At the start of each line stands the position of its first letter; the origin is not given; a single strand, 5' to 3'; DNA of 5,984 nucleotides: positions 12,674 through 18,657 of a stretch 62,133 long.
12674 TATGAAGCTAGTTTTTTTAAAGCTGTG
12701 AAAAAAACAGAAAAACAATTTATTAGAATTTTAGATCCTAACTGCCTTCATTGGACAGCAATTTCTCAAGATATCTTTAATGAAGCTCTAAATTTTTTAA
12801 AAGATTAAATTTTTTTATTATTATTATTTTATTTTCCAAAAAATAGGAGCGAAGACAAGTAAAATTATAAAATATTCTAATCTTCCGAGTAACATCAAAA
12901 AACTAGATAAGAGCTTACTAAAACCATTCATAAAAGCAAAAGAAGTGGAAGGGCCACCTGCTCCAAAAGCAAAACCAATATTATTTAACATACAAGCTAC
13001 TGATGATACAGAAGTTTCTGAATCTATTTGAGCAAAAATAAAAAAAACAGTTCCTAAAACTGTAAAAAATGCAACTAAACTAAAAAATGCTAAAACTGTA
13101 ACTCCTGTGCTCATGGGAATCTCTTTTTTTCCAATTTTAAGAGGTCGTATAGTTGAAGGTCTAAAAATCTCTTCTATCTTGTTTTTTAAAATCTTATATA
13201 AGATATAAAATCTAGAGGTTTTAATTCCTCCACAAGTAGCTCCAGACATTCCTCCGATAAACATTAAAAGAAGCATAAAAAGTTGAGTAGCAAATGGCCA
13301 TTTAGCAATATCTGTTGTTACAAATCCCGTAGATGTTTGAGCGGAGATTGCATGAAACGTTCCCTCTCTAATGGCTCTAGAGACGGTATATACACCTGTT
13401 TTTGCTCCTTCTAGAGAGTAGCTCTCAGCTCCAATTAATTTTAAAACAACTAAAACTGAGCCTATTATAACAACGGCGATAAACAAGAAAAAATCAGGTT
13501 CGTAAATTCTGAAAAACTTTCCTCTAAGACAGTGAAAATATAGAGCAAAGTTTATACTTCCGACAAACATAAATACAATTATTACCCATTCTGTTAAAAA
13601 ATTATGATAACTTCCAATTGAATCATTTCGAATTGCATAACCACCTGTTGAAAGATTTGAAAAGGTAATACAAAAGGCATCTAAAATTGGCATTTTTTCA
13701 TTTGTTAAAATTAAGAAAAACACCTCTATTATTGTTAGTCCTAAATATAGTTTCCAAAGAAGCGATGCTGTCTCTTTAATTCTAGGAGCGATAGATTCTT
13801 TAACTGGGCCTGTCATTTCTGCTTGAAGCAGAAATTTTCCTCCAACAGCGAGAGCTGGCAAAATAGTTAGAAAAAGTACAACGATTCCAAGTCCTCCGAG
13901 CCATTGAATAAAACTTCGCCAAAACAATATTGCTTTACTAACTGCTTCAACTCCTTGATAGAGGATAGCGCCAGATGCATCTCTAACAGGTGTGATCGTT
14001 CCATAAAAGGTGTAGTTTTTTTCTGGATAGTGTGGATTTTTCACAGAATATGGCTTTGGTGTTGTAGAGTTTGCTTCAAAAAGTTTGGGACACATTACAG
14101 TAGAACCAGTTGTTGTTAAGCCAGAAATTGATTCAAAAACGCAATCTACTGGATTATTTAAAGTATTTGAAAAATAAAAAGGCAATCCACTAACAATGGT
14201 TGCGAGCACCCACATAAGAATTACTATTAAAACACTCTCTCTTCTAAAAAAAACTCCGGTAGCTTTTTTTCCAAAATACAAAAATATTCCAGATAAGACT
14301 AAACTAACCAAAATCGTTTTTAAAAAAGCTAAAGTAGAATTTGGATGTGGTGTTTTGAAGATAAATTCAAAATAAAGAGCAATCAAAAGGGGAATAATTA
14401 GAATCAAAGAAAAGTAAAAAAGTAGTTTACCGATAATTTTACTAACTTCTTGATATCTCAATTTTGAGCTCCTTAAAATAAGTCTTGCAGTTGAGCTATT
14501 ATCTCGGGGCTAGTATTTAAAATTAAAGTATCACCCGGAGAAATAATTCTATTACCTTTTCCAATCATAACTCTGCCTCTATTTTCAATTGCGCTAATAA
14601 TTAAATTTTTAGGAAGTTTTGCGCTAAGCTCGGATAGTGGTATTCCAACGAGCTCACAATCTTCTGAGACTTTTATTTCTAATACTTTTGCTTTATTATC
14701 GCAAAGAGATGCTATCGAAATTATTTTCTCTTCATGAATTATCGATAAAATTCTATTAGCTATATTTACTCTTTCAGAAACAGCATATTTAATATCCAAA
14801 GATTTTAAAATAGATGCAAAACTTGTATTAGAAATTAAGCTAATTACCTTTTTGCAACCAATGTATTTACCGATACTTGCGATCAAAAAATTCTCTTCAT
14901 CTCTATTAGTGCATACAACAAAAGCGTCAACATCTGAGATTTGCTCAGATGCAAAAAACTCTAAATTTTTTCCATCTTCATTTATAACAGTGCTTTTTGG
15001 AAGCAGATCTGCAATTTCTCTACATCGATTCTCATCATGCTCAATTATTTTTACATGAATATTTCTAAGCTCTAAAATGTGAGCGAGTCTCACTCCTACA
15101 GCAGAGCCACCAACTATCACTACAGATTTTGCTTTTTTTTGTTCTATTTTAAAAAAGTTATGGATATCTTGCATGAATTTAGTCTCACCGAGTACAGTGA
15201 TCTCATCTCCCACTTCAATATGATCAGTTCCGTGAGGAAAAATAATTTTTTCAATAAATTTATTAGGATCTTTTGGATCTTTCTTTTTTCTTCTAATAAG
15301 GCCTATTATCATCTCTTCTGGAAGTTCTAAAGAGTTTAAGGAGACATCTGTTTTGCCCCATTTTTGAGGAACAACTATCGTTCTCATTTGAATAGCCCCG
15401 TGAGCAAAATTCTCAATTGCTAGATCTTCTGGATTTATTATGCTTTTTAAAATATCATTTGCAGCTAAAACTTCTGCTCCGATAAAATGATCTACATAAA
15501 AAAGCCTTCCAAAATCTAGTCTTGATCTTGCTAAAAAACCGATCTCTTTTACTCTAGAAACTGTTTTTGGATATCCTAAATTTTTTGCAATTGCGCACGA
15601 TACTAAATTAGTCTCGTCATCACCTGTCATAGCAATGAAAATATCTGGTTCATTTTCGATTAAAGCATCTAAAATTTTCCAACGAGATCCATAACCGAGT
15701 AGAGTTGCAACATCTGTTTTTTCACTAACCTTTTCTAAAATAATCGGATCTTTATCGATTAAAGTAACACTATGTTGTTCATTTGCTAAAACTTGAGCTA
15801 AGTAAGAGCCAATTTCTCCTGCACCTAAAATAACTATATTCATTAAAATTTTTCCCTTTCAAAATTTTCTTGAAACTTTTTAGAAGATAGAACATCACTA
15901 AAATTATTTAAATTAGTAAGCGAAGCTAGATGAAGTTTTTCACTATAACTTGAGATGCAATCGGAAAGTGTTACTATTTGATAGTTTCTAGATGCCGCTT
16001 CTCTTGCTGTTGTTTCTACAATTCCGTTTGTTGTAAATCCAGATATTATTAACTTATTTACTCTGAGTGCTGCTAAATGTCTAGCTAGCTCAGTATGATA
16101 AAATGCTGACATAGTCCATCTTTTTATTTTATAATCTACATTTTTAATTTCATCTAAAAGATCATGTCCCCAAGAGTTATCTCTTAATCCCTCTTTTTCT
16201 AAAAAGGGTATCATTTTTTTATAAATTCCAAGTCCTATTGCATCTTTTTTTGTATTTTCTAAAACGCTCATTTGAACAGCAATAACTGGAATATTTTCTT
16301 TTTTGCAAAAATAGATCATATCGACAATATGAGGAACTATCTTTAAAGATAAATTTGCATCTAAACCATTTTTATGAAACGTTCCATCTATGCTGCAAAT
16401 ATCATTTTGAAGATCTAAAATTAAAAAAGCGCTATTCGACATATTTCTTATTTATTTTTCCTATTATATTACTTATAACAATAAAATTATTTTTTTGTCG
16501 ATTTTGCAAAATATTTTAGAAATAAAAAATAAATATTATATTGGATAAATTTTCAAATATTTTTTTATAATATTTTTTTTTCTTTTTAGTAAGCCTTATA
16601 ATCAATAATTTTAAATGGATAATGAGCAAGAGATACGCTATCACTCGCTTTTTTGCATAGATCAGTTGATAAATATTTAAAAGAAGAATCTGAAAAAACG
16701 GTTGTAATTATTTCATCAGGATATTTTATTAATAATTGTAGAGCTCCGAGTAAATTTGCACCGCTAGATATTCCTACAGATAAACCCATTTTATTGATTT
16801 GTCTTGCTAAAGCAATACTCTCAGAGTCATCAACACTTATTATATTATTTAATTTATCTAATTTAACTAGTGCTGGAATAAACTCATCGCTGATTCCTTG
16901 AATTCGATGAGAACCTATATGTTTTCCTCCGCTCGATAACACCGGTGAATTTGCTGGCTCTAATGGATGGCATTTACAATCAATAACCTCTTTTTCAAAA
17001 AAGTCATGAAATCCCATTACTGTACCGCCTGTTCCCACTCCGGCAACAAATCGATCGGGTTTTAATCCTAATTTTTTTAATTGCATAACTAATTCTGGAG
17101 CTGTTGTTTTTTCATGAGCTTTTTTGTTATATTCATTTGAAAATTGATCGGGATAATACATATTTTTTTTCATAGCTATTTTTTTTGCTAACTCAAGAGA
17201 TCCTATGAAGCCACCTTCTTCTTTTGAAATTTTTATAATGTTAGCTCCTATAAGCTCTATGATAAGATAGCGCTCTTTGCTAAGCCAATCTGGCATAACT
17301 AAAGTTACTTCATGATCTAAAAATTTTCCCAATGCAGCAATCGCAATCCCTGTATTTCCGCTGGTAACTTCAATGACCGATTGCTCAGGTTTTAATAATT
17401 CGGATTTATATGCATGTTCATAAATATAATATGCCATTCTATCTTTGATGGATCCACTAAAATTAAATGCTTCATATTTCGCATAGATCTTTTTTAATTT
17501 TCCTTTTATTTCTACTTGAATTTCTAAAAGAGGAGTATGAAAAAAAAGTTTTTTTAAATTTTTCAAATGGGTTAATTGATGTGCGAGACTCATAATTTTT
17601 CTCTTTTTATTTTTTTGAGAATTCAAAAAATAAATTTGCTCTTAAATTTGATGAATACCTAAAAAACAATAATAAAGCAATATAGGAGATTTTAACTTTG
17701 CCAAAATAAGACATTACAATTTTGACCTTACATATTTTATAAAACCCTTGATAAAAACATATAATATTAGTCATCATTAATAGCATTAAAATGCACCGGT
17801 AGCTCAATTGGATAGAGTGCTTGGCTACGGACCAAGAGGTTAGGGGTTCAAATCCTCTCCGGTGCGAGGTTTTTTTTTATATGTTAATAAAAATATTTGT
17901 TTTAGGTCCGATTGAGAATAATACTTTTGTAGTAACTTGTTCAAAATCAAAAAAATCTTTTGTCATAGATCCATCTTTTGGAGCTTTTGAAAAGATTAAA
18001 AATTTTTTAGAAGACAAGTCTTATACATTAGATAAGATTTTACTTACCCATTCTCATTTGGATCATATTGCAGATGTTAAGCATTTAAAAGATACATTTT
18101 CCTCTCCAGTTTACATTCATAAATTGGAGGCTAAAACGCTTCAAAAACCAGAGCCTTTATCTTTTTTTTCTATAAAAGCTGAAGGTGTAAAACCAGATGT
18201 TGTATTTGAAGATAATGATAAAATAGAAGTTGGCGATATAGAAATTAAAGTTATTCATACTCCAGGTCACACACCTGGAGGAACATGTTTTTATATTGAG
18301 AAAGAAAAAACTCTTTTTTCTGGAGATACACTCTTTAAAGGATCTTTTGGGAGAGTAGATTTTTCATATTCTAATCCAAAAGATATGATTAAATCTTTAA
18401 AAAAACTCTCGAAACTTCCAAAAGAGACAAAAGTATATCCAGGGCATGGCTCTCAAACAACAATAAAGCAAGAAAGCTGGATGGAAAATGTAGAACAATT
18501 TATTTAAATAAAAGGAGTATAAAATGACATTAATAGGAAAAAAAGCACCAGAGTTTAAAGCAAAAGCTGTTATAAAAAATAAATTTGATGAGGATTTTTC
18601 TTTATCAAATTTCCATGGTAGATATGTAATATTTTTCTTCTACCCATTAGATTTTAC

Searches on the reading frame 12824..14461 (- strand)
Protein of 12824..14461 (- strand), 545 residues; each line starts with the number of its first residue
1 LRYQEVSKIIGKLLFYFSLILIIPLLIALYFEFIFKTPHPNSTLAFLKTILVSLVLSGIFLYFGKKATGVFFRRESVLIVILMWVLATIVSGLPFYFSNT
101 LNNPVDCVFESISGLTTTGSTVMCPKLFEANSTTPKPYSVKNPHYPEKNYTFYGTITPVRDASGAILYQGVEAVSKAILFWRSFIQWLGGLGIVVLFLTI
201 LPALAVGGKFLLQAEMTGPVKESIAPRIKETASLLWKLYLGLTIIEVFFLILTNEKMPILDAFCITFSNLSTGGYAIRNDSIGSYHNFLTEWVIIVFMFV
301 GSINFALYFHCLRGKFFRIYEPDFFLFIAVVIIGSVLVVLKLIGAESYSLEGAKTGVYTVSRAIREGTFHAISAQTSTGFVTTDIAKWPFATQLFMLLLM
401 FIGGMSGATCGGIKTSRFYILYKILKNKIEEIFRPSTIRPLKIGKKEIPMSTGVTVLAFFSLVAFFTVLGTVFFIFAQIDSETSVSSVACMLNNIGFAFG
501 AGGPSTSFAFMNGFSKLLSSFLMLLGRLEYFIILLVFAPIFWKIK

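Call 56: search_protein_families(library=pfam, proteins=[window:12824-14461:-], max_evalue=0.0001)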
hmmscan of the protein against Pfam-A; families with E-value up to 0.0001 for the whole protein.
window:12824-14461:- (545 aa): 1 family
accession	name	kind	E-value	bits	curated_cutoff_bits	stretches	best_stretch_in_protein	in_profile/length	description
PF02386.22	TrkH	-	4.3e-55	187.6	27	1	162-538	76-491/502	Cation transport protein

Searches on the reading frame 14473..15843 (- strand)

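Call 56: search_protein_families(library=pfam, proteins=[window:14473-15843:-], max_evalue=0.0001)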
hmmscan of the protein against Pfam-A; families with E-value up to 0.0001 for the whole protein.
window:14473-15843:- (456 aa): 12 families
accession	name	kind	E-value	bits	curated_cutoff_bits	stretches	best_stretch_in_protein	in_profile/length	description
PF02254.24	TrkA_N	-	5.3e-37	127.1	23.8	2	241-356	1-115/116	TrkA-N domain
PF02080.26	TrkA_C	-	6.8e-15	55.2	27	1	387-456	1-70/71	TrkA-C domain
PF00070.33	Pyr_redox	-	3.9e-09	37.3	22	0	2-37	1-36/82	Pyridine nucleotide-disulphide oxidoreductase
PF07992.20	Pyr_redox_2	-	5.4e-09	36.3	26.1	0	229-274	132-178/291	Pyridine nucleotide-disulphide oxidoreductase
PF02558.23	ApbA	-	1.4e-08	34.9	22.2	0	3-41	1-38/150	Ketopantoate reductase PanE/ApbA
PF13241.12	NAD_binding_7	-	1.9e-08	35.3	22.1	0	237-322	6-79/104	Putative NAD(P)-binding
PF03435.24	Sacchrp_dh_NADP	-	2.9e-07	31.3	25.1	0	3-76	1-69/129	Saccharopine dehydrogenase NADP binding domain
PF13478.12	XdhC_C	-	6.3e-07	30.4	29.7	0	3-80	1-58/125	XdhC Rossmann domain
PF02737.24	3HCDH_N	-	7.4e-07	29.7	22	0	3-43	2-42/180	3-hydroxyacyl-CoA dehydrogenase, NAD binding domain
PF01210.29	NAD_Gly3P_dh_N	-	3.9e-06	27.4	23.1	0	3-43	2-42/158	NAD-dependent glycerol-3-phosphate dehydrogenase N-terminus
PF13450.12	NAD_binding_8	-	4.4e-06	27.3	21.9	0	5-34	1-30/68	NAD(P)-binding Rossmann-like domain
PF03486.20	HI0933_like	-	4.9e-05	23.3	50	0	2-39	2-39/244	HI0933-like protein Rossmann domain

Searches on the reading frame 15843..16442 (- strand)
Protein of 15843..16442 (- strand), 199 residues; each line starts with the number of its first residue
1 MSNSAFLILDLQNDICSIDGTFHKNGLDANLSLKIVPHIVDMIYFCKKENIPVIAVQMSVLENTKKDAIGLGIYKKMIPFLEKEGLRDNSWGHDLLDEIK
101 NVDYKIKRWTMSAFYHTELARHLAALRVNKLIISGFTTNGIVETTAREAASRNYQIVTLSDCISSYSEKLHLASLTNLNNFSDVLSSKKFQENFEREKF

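Call 82: search_protein_families(library=pfam, proteins=[window:15843-16442:-], max_evalue=0.00001)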
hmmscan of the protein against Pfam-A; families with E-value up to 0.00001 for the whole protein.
window:15843-16442:- (199 aa): 1 family
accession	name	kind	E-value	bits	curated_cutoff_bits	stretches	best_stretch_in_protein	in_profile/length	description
PF00857.26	Isochorismatase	-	1e-30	107.5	27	1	4-187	1-173/175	Isochorismatase domain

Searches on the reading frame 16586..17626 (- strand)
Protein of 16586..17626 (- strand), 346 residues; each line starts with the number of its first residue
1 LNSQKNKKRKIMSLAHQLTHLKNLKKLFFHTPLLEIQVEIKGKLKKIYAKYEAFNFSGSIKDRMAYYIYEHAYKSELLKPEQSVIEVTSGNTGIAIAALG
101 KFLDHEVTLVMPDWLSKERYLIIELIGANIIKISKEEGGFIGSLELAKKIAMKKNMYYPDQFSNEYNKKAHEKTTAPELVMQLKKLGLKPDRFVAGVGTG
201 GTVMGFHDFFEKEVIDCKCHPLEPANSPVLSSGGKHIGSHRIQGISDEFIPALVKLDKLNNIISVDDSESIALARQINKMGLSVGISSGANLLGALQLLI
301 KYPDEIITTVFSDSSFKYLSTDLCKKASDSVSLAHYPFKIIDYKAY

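Call 82: search_protein_families(library=pfam, proteins=[window:16586-17626:-], max_evalue=0.00001)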
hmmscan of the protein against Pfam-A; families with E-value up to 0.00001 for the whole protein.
window:16586-17626:- (346 aa): 1 family
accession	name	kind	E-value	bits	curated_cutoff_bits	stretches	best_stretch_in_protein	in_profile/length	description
PF00291.31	PALP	-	7.2e-53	180.3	35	1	30-313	7-295/295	Pyridoxal-phosphate dependent enzyme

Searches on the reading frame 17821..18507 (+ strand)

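Call 82: search_protein_families(library=pfam, proteins=[window:17821-18507:+], max_evalue=0.00001)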
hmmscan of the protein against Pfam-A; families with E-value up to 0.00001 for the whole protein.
window:17821-18507:+ (228 aa): 3 families
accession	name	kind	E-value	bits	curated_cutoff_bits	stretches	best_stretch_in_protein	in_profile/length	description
PF00753.33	Lactamase_B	-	2.9e-32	112.7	22.7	1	30-209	3-196/196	Metallo-beta-lactamase superfamily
PF12706.13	Lactamase_B_2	-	3e-10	40.5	27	1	47-170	3-143/200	Beta-lactamase superfamily domain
PF19583.5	ODP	-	2.4e-07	31.2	27.2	1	32-173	2-138/194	ODP family beta lactamase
